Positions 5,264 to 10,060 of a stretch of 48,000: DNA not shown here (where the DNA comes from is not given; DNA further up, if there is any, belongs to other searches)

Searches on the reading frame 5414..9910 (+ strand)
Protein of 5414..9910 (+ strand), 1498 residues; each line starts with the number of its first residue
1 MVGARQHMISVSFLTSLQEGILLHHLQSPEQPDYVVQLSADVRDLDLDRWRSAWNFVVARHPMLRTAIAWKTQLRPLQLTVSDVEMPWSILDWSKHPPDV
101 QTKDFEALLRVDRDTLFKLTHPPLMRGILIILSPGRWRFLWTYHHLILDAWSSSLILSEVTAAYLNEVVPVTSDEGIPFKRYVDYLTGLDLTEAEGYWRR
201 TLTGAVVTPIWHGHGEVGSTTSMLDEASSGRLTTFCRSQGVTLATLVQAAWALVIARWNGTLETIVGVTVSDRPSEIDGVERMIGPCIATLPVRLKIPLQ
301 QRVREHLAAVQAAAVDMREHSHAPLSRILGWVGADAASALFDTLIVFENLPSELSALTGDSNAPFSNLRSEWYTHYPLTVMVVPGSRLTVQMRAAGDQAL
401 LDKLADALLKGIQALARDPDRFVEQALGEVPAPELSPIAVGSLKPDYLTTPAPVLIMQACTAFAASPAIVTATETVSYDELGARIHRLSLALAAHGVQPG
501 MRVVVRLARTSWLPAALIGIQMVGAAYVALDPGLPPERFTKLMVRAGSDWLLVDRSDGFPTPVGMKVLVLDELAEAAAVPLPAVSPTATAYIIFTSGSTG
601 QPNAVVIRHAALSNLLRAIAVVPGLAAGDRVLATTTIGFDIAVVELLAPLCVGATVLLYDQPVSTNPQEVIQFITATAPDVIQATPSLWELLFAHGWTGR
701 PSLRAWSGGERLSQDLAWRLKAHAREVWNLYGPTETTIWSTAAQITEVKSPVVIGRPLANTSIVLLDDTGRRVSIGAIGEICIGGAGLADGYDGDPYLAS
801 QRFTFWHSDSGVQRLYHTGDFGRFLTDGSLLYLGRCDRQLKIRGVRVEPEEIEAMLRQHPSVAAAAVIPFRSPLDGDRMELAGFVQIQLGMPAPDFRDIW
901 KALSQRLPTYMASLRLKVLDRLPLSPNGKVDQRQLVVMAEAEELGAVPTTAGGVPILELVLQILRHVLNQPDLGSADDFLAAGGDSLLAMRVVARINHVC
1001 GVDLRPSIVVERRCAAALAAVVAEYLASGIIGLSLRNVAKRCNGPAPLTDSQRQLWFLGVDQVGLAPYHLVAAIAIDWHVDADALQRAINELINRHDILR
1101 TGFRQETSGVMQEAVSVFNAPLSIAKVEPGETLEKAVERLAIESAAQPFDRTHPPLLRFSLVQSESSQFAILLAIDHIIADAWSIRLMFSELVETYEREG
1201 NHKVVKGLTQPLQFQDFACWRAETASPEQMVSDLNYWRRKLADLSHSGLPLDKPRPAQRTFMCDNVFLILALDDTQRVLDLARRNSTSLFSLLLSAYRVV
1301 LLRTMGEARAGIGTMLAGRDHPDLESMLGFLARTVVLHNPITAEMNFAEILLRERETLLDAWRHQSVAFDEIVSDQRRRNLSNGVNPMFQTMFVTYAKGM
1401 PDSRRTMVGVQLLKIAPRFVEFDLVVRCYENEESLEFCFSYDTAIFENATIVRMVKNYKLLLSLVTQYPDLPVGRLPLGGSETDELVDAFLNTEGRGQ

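Call 11: search_protein_families(library=pfam, proteins=[window:5414-9910:+], max_evalue=0.001)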
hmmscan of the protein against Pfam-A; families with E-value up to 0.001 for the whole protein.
window:5414-9910:+ (1498 aa): 4 families
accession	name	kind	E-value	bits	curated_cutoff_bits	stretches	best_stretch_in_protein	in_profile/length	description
PF00668.25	Condensation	-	1.2e-132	443.3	30.6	2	1046-1479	5-447/456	Condensation domain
PF00501.34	AMP-binding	-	2.3e-68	231.2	29.9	1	461-792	6-383/384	AMP-binding enzyme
PF00550.31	PP-binding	-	9.8e-10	39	20.8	1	959-1021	2-66/67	Phosphopantetheine attachment site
PF13193.12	AMP-binding_C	-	7.2e-07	30.5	24.5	1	851-929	1-76/76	AMP-binding enzyme C-terminal domain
